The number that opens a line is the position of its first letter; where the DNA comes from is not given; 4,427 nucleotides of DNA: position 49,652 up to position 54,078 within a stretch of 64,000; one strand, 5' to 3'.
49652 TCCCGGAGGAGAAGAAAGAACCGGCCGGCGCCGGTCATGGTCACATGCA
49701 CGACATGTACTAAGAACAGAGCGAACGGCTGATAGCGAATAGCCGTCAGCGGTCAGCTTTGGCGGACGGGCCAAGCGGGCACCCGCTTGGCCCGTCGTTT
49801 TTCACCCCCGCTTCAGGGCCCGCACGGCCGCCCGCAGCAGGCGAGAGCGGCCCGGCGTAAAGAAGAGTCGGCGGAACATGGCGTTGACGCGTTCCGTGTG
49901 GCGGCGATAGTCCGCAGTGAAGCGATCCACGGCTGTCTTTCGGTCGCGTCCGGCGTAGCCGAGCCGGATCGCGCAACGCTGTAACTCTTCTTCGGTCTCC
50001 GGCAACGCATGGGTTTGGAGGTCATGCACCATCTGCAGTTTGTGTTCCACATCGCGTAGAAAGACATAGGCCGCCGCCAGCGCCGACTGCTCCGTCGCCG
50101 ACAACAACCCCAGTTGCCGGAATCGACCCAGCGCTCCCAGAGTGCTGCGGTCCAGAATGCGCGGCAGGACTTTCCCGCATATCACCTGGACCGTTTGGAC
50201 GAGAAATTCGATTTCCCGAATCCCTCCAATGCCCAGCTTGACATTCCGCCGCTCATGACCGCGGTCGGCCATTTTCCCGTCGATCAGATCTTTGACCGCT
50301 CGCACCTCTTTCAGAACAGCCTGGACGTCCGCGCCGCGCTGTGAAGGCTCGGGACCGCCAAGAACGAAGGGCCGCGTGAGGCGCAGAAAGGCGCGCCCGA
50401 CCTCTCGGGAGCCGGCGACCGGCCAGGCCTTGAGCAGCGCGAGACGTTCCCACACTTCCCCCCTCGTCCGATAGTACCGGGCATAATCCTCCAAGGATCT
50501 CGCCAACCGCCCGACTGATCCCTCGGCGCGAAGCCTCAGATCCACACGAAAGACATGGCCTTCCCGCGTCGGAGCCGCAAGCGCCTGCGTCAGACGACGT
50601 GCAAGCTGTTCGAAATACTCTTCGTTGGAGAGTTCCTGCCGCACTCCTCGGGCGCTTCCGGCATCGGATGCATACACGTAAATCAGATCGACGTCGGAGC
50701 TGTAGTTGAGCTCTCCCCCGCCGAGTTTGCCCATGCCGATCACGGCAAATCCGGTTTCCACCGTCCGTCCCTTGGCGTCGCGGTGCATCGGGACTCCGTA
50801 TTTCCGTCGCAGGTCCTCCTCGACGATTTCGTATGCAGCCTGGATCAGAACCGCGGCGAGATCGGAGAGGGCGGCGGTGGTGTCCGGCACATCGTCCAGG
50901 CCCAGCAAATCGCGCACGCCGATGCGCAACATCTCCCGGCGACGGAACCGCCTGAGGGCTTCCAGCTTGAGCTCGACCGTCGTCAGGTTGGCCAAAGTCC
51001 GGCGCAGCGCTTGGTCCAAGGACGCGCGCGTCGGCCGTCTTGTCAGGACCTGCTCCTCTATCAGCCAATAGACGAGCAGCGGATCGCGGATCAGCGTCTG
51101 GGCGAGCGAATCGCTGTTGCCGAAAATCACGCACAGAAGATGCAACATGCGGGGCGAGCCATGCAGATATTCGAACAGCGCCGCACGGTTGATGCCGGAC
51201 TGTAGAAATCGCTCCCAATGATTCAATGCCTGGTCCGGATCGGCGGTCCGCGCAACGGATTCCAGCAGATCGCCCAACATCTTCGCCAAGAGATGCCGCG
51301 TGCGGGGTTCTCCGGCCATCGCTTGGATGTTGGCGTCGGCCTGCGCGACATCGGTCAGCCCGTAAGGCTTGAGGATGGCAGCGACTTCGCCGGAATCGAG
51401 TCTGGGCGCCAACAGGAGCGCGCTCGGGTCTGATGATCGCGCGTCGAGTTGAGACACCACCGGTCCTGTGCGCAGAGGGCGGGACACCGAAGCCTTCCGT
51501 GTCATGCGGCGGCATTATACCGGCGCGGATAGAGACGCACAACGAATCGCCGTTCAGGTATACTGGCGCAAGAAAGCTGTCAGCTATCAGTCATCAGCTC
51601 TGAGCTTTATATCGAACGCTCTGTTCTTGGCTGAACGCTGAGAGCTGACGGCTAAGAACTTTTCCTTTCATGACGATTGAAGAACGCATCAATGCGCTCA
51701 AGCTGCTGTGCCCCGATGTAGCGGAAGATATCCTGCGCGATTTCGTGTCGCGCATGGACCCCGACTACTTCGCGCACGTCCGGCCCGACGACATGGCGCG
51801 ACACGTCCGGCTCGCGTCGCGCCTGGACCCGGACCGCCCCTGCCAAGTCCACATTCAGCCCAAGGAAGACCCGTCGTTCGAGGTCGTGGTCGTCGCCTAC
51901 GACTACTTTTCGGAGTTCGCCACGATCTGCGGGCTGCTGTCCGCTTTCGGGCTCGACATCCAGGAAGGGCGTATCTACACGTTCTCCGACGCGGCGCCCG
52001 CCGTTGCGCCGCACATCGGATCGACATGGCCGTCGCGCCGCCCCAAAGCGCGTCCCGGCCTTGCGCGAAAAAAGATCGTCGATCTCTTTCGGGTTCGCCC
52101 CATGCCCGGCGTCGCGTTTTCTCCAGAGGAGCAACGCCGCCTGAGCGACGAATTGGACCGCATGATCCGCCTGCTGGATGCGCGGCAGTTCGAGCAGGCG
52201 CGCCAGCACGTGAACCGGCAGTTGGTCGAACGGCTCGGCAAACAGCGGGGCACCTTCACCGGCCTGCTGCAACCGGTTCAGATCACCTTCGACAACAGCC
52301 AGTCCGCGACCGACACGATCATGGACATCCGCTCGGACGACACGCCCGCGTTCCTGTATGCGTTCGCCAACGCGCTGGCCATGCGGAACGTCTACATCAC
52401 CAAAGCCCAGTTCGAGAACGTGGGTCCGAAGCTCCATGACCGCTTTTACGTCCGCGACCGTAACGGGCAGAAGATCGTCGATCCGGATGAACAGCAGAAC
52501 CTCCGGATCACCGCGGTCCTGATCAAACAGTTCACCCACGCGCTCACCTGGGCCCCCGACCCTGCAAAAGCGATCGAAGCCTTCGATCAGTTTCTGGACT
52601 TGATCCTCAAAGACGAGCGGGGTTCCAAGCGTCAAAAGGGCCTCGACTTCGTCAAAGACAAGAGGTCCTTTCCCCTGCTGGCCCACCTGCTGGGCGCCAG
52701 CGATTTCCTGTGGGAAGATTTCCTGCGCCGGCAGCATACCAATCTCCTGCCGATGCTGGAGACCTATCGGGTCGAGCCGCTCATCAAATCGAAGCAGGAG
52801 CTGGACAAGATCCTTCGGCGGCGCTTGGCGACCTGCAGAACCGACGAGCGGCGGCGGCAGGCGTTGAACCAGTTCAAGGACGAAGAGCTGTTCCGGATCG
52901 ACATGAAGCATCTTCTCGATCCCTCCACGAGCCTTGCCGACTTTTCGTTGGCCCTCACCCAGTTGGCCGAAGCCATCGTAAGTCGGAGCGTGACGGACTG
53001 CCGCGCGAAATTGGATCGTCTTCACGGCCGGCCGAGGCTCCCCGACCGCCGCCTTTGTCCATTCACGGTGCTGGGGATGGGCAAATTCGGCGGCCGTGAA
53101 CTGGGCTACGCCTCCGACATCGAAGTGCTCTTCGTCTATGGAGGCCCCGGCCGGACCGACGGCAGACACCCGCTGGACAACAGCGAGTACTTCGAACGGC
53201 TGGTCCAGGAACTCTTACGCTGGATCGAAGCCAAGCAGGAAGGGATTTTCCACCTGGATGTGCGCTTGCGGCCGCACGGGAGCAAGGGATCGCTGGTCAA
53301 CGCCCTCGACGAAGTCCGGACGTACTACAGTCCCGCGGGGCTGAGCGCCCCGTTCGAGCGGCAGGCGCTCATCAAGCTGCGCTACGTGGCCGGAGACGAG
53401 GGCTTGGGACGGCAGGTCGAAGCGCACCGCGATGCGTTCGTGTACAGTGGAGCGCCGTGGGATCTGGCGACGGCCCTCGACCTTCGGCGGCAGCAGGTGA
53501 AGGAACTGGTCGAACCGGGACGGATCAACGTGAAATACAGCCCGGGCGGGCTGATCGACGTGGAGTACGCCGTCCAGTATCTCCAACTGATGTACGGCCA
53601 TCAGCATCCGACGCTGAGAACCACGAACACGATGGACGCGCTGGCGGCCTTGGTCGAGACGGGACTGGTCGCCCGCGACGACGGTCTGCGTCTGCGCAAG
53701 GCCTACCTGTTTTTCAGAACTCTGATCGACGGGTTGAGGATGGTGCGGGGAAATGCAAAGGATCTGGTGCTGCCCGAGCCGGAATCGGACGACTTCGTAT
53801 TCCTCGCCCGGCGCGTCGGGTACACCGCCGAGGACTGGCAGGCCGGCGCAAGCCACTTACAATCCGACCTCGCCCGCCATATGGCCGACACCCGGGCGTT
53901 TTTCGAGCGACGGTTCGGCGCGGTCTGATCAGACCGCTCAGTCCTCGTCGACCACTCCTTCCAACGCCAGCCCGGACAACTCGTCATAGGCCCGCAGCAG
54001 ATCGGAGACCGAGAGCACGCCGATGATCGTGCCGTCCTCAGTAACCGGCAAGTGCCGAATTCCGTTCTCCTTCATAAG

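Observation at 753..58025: Families of 7-nt-periodic repeats arranged as inverted arms at most intercistronic junctions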

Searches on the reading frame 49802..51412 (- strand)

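Call 55: search_protein_families(library=pfam, proteins=[window:49802-51412:-])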
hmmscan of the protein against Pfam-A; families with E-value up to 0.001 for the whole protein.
window:49802-51412:- (536 aa): 2 families
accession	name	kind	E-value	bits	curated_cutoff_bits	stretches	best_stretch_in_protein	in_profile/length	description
PF03710.21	GlnE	-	1.4e-68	231.5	24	1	93-344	4-251/252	Glutamate-ammonia ligase adenylyltransferase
PF08335.16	GlnD_UR_UTase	-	2.5e-28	99.3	21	1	388-517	25-141/141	GlnD PII-uridylyltransferase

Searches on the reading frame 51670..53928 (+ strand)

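Call 56: search_protein_families(library=pfam, proteins=[window:51670-53928:+])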
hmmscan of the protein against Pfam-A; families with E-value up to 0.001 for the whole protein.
window:51670-53928:+ (752 aa): 3 families
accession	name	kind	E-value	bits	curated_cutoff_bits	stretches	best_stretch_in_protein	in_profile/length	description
PF03710.21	GlnE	-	1.5e-42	146.2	24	1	337-584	4-250/252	Glutamate-ammonia ligase adenylyltransferase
PF08335.16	GlnD_UR_UTase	-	1.9e-16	60.8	21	1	618-747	25-139/141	GlnD PII-uridylyltransferase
PF24931.1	ACT_ACR9_3rd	-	3.3e-06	27.5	27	1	204-279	1-77/98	ACR9-like, ACT-like domain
